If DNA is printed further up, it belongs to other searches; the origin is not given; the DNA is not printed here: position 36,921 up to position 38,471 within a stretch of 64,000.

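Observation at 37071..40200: AT-rich island encoding a ComEC-type MBL-fold hydrolase, a catalytically intact RtcB ligase and a Cys-rich small protein: a candidate nucleic-acid cleavage/repair (conflict) module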

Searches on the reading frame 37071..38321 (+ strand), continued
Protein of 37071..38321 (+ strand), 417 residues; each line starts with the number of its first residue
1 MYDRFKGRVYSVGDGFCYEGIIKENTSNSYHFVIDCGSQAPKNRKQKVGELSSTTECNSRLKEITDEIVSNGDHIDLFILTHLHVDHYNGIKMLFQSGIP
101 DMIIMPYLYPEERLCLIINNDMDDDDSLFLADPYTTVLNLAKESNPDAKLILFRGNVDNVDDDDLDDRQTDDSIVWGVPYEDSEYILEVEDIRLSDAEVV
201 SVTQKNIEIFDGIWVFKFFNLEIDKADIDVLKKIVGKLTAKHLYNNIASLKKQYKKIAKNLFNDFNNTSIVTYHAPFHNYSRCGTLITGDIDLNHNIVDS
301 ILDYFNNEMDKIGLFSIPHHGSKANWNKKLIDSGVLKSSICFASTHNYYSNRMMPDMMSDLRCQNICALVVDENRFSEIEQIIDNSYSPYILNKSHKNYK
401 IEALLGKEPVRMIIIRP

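Call 45: fold_search(model_id=the predicted structure, library=pdb)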
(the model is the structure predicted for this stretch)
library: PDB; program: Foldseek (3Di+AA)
matches with E <= 10: 1197; with E <= 0.001: 11
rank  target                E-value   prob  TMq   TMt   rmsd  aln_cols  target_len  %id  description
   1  9ic4                  7.3e-11  1.00  0.49  0.73   6.0       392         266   12  Crystal structure of beta-lactamase-like domain of ComEC from Moorella glycerini (released 2025-10-01)
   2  2bib                  1.8e-10  1.00  0.50  0.40  10.3       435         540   14  Crystal structure of the complete modular teichioic acid phosphorylcholine esterase Pce (CbpE) from Streptococcus pneumo (released 2005-05-09)
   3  1wra_A                5.4e-10  1.00  0.50  0.65   6.5       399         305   14  Crystal Structure of Phosphorylcholine Esterase Domain of the Virulence Factor Choline Binding Protein E from Streptoc (released 2005-05-31)
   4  1wra_B                4.0e-09  1.00  0.51  0.66   6.5       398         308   14  Crystal Structure of Phosphorylcholine Esterase Domain of the Virulence Factor Choline Binding Protein E from Streptoc (released 2005-05-31)
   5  9ey0_E                1.3e-05  1.00  0.28  0.18  21.8       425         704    8  Human mitochondrial RNase Z with tRNA-His (released 2024-11-13)
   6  8rr1_E                2.7e-05  1.00  0.34  0.24   8.2       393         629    8  Human mitochondrial RNase Z complex with ELAC2-D550N catalytic mutant and tRNA-Tyr precursor (Composite model) (released 2025-01-08)
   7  9ey1_E                6.1e-05  0.99  0.29  0.19  21.2       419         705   11  Human mitochondrial RNase Z with tRNA-His precursor (released 2024-11-13)
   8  8rr3_E                2.2e-04  0.97  0.29  0.20  21.8       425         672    8  Human mitochondrial RNase Z complex with ELAC2-D550N catalytic mutant and tRNA-Gln precursor (Composite model) (released 2025-01-08)
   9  8z1g_A                3.0e-04  0.98  0.31  0.21  22.6       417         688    7  Cryo-EM structure of human ELAC2-pre-tRNA (released 2024-12-18)
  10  7dck_B                3.8e-04  1.00  0.37  0.58   7.4       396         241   10  Crystal structure of phosphodiesterase tw9814 (released 2021-10-27)
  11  7dck_A                8.6e-04  1.00  0.38  0.59   6.6       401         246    8  Crystal structure of phosphodiesterase tw9814 (released 2021-10-27)
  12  8x78_I                1.7e-03  0.96  0.20  0.28   7.9       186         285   12  Crystal Structure of N-Acyl Homoserine Lactone Lactonase from Pseudomonas poae (released 2025-02-26)
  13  8x78_K                2.2e-03  0.90  0.19  0.26   8.5       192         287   11  Crystal Structure of N-Acyl Homoserine Lactone Lactonase from Pseudomonas poae (released 2025-02-26)
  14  8x78_H                2.3e-03  0.84  0.18  0.24  10.4       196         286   13  Crystal Structure of N-Acyl Homoserine Lactone Lactonase from Pseudomonas poae (released 2025-02-26)
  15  8x78_D                3.0e-03  0.63  0.16  0.21  10.7       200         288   12  Crystal Structure of N-Acyl Homoserine Lactone Lactonase from Pseudomonas poae (released 2025-02-26)
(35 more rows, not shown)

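Call 47: find_related_loci(query=A2, collection=viral_contigs, flank=8000)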
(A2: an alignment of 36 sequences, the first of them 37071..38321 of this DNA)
Query A2 (417 aa) in viral_contigs; peptide patterns used: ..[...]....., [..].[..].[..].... (x = any residue, [..] = any of these).
53 stretches matched a pattern, but none encodes a relative of the query by tblastn (E <= 1e-3).

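Call 63: search_protein_families(library=phrogs, proteins=[L005:263-814:+, L005:988-1653:+, L005:2179-2910:+, L005:4191-5234:+, L005:6708-7349:+, L005:7382-7948:+, L005:9293-9682:+, L005:10129-11106:+, L005:11928-12440:+, L005:13399-13968:+], max_evalue=0.001)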
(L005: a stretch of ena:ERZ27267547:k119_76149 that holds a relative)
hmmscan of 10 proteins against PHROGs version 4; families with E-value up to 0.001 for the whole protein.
L005:263-814:+ (184 aa): 7 families
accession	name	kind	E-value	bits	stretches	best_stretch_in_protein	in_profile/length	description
phrog_99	-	DNA, RNA and nucleotide metabolism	3.1e-26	93.9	1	75-182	154-265/383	HNH endonuclease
phrog_4578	-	DNA, RNA and nucleotide metabolism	2.1e-18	67.5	1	92-181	31-119/130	HNH endonuclease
phrog_374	-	DNA, RNA and nucleotide metabolism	1.2e-10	41.9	1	90-183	323-413/617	HNH endonuclease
phrog_3593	-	DNA, RNA and nucleotide metabolism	1.2e-08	35.8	1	91-179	111-199/210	HNH endonuclease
phrog_36769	-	unknown function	7.4e-07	29.8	1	66-157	227-330/367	-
phrog_59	-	DNA, RNA and nucleotide metabolism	2.1e-06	28.4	1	91-148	206-246/423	HNH endonuclease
phrog_959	-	DNA, RNA and nucleotide metabolism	0.00034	21.4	1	90-134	76-122/138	HNH endonuclease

L005:988-1653:+ (222 aa): 0 families

L005:2179-2910:+ (244 aa): 0 families

L005:4191-5234:+ (348 aa): 1 family
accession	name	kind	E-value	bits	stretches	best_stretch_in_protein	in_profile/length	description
phrog_15411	-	unknown function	2.2e-08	34.9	1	4-235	6-232/333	-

L005:6708-7349:+ (214 aa): 1 family
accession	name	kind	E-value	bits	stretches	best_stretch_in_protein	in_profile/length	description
phrog_26838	-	unknown function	9.8e-24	85.2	1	8-210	5-219/221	-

L005:7382-7948:+ (189 aa): 0 families

L005:9293-9682:+ (130 aa): 0 families

L005:10129-11106:+ (326 aa): 4 families
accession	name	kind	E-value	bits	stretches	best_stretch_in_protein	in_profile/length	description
phrog_1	-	integration and excision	3.7e-36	126.6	1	42-314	184-434/611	integrase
phrog_216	-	integration and excision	2.7e-26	93.4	1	97-315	13-224/301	integrase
phrog_7685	-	integration and excision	9.3e-11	42.7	1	236-313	143-221/240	integrase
phrog_34557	-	integration and excision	4.2e-06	27.6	1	188-284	31-137/183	integrase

L005:11928-12440:+ (171 aa): 0 families

L005:13399-13968:+ (190 aa): 0 families

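Call 65: search_protein_families(library=pfam, proteins=[P0014, P0036, L005:7382-7948:+, L005:9293-9682:+], max_evalue=0.01)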
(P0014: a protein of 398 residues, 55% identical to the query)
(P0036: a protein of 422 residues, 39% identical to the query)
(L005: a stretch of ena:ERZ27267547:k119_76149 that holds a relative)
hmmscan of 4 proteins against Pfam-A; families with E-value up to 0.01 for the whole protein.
P0014 (398 aa): 1 family
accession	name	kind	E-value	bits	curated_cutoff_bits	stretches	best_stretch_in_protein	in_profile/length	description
PF00753.33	Lactamase_B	-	0.00023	21.6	22.7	0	84-119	44-79/196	Metallo-beta-lactamase superfamily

P0036 (422 aa): 3 families
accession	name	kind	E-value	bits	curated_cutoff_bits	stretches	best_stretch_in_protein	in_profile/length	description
PF00753.33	Lactamase_B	-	0.00011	22.7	22.7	1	37-97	17-78/196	Metallo-beta-lactamase superfamily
PF12706.13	Lactamase_B_2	-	0.00031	20.9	27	1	38-84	3-52/200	Beta-lactamase superfamily domain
PF23881.1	DUF7234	-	0.00091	19.7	24.4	1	344-395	15-66/80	Family of unknown function (DUF7234)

L005:7382-7948:+ (189 aa): 0 families

L005:9293-9682:+ (130 aa): 0 families

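Call 71: fold_search(model_id=the predicted structure, library=viral)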
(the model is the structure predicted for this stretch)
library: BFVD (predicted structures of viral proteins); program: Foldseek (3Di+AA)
matches with E <= 10: 596; with E <= 0.001: 2
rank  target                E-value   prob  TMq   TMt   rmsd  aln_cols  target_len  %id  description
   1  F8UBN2                1.8e-09  1.00  0.51  0.59   5.1       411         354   12  (no name in the UniProt tables at hand)
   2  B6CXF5                1.1e-08  1.00  0.49  0.24   5.9       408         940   12  (no name in the UniProt tables at hand)
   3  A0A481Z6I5            3.9e-03  0.66  0.21  0.26  16.1       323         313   11  Fermentation-respiration switch protein [Pithovirus LCPAC302]
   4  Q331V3                5.9e-03  0.90  0.26  0.42   9.5       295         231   14  (no name in the UniProt tables at hand)
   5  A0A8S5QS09            8.0e-03  0.51  0.18  0.14  18.9       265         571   12  7-cyano-7-deazaguanine synthase [Myoviridae sp. ctgXL3]
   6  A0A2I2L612            1.2e-02  0.25  0.15  0.18  11.4       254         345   11  Uncharacterized protein [Orpheovirus IHUMI-LCC2]
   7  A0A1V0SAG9            3.5e-02  0.04  0.09  0.09  25.8       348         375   11  Uncharacterized protein [Catovirus CTV1]
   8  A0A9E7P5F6            4.4e-02  0.15  0.12  0.14   9.4       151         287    9  (no name in the UniProt tables at hand)
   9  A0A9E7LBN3            4.9e-02  0.25  0.14  0.26  12.7       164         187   10  (no name in the UniProt tables at hand)
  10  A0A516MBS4            5.2e-02  0.18  0.15  0.20  17.7       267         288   10  (no name in the UniProt tables at hand)
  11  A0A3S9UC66            5.9e-02  0.80  0.17  0.10  11.6       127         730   20  (no name in the UniProt tables at hand)
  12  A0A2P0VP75            7.0e-02  0.54  0.15  0.23   7.0       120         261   10  Putative SDR family oxidoreductase [Tetraselmis virus 1]
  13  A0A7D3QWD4            7.0e-02  0.07  0.14  0.12  27.3       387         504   12  3-deoxy-8-phosphooctulonate synthase [Fadolivirus FV1/VV64]
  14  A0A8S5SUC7            7.9e-02  0.08  0.16  0.10  18.8       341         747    9  GDSL-like Lipase/Acylhydrolase family protein/Beta fold, peptidoglycan hydrolase, HYDROLASE [Siphoviridae sp. ctqPo10]
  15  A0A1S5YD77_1          9.4e-02  0.09  0.16  0.09  20.8       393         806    9  Uncharacterized protein [Leptopilina boulardi filamentous virus]
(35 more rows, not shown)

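Call 102: list_cluster_members(proteins=[window:37071-38321:+, window:38519-39721:+, window:39802-40197:+])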
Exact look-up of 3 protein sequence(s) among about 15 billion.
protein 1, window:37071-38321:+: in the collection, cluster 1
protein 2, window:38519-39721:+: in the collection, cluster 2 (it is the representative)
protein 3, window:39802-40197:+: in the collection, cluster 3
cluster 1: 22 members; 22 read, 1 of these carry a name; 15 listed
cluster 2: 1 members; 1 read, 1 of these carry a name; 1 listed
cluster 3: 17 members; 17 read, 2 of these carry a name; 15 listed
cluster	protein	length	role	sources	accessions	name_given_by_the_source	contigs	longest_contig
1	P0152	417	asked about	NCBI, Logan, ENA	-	-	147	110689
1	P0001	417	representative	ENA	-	-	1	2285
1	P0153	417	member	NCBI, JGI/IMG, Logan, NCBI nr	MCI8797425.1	MAG: hypothetical protein HFG89_11340 [Dorea sp.] | hypothetical protein | hypothetical protein [Dorea sp.]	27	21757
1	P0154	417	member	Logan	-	-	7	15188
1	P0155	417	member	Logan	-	-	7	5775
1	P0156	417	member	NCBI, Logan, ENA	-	-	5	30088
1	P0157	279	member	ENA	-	-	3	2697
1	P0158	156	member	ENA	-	-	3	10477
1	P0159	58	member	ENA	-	-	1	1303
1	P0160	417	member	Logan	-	-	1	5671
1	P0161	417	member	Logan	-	-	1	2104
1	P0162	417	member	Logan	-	-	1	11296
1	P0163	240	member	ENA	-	-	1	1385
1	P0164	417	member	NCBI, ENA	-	-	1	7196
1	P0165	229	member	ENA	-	-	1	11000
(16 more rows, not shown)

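Call 103: find_encoding_contigs(protein=P0030, flank=7000, max_places=3)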
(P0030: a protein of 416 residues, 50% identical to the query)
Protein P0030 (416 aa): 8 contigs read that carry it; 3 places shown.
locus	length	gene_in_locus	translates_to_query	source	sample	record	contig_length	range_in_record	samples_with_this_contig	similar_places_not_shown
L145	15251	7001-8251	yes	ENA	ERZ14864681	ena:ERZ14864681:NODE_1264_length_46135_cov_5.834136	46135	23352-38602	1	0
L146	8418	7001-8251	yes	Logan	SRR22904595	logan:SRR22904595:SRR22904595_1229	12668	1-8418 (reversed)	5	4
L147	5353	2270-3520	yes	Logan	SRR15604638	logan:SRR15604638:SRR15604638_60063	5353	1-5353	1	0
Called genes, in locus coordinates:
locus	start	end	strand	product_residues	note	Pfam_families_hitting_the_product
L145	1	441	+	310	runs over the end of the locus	PF01370:Epimerase, PF04321:RmlD_sub_bind (weak), PF16363:GDP_Man_Dehyd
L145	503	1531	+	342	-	PF00535:Glycos_transf_2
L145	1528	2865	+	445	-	PF01467:CTP_transf_like, PF01408:GFO_IDH_MocA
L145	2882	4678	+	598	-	PF00664:ABC_membrane, PF00005:ABC_tran, PF02463:SMC_N (weak)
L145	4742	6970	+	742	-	PF00149:Metallophos, PF03009:GDPD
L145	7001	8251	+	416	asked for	-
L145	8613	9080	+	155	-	-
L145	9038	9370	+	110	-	-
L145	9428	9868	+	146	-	-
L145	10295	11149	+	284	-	PF01116:F_bP_aldolase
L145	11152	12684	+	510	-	PF00370:FGGY_N, PF02782:FGGY_C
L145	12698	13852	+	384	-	PF00465:Fe-ADH, PF13685:Fe-ADH_2 (weak), PF25137:ADH_Fe_C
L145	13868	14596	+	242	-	PF00483:NTP_transferase, PF01128:IspD (weak), PF12804:NTP_transf_3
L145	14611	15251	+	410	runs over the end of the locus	PF04464:Glyphos_transf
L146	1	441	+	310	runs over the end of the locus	PF01370:Epimerase, PF04321:RmlD_sub_bind (weak), PF16363:GDP_Man_Dehyd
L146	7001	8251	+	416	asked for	-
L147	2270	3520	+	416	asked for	-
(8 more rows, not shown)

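Call 104: find_encoding_contigs(protein=P0036, flank=7000, max_places=2)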
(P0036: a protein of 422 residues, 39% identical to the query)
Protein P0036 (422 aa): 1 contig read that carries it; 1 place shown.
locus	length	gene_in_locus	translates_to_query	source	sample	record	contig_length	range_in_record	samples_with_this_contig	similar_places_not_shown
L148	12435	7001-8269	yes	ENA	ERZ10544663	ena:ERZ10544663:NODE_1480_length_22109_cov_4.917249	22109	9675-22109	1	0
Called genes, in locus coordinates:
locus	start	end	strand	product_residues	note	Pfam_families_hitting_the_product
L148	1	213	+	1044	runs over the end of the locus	PF00149:Metallophos, PF24406:nSTAND_NTPase4 (weak)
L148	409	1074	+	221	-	PF02661:Fic (weak)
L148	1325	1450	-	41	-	-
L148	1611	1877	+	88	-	-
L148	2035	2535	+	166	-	-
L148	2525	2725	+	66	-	-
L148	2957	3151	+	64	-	PF13151:DUF3990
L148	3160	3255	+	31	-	-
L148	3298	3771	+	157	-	-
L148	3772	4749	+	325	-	PF12784:PDDEXK_2 (weak)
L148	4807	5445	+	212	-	-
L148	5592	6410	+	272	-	-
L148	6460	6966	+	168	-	PF13274:SocA_Panacea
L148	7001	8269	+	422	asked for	PF23023:Anti-Pycsar_Apyc1 (weak)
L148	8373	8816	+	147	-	-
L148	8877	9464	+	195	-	PF02661:Fic (weak)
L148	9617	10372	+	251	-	-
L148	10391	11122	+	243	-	-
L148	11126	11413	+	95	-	-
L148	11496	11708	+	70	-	-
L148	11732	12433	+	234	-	?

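Call 105: search_dna_similar(query=window:37071-38321:+, collection=plasmids, mode=protein, max_rows=10, max_evalue=0.001)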
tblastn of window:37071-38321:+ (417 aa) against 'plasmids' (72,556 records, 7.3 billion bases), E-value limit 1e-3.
Records with a match: 2; places in all: 2; records where one place covers at least 80% of the query: 0.
Best place of each record, by identity: <60% 2.
By first word of the organism name: Bacillus 1; Tistrella 1.
By predicted mobility (MOB-suite, as given by PLSDB): non-mobilizable 2.
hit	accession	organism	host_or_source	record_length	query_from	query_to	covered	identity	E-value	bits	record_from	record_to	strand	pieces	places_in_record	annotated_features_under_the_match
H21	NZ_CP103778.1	Bacillus toyonensis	cell culture,Commercial plant nursery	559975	11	332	77%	24.5%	1e-14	84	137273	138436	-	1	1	hypothetical protein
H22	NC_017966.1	Tistrella mobilis KA081020-065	-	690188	10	120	27%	31.5%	4e-4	50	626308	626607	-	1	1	hypothetical protein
